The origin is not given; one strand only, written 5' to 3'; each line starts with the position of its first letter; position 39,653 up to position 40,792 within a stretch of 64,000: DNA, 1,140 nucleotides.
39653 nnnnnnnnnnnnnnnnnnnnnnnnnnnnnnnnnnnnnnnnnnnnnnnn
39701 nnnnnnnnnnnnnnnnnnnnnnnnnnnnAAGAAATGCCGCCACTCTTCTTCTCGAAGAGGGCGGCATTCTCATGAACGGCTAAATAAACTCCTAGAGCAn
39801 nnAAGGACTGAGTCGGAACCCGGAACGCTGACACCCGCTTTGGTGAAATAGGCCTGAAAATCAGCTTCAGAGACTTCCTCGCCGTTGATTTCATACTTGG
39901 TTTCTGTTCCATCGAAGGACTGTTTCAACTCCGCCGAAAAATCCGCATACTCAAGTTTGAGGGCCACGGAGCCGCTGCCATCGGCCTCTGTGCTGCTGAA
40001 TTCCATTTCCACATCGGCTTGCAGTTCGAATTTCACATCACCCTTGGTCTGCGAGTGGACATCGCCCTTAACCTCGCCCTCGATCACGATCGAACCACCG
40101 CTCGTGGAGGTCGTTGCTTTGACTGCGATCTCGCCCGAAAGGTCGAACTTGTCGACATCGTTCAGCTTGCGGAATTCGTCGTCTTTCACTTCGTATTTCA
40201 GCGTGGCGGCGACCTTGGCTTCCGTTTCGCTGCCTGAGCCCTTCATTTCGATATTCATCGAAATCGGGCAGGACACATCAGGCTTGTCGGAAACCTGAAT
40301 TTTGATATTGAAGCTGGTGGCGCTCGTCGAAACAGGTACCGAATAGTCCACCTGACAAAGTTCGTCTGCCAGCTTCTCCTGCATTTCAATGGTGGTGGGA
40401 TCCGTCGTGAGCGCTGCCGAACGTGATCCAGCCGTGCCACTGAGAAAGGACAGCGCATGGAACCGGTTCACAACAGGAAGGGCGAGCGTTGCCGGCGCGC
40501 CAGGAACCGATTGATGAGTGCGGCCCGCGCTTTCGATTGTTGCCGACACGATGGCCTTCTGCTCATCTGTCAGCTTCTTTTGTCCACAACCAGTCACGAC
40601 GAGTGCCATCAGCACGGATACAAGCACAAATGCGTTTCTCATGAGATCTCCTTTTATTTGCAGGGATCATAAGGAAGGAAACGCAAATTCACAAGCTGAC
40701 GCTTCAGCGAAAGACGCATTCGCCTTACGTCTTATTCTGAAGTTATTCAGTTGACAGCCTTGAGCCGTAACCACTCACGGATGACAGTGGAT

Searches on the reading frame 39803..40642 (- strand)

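Call 3: search_protein_families(library=pfam, proteins=[window:39803-40642:-], max_evalue=1)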
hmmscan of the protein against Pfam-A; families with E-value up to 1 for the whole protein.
window:39803-40642:- (280 aa): 5 families
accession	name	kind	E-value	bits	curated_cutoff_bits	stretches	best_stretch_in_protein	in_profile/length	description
PF04519.19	Bactofilin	-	0.0025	18.5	27.9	1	174-231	9-63/98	Polymer-forming cytoskeletal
PF04985.20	Phage_tube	-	0.02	15.1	22.4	0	236-267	118-149/165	Phage tail tube protein FII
PF02463.25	SMC_N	-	0.028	14.3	40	1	202-272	70-133/220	RecF/RecN/SMC N terminal domain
PF23791.1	DUF7173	-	0.037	14.4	27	0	130-170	85-125/145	Family of unknown function (DUF7173)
PF13627.12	LptM_cons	-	0.24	11.7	27.3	1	7-22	2-17/23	LPS-assembly lipoprotein LptM, conserved region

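Call 4: search_protein_families(library=ncbifam, proteins=[window:39803-40642:-], max_evalue=1)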
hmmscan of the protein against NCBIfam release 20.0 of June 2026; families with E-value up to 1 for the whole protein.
window:39803-40642:- (280 aa): 4 families
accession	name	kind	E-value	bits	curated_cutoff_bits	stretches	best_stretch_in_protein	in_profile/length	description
NF047847.2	SS_mature_LptM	equivalog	0.0056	16.7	27.7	1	1-22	1-23/31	LPS translocon maturation chaperone LptM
TIGR02001.1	gcw_chp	subfamily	0.03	13.9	47.15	1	149-265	111-226/244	TorF family putative porin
NF041193.1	lipo_SP0191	subfamily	0.042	13.9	75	1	1-34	1-33/190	SP0191 family lipoprotein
NF050142.1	PG1828_fam_lipo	equivalog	0.085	13.6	50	0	1-37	1-42/59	PG1828 family lipoprotein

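Call 77: search_protein_families(library=padloc, proteins=[window:39803-40642:-], max_evalue=0.01)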
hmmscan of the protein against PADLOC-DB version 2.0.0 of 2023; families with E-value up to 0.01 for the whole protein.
window:39803-40642:- (280 aa): 0 families
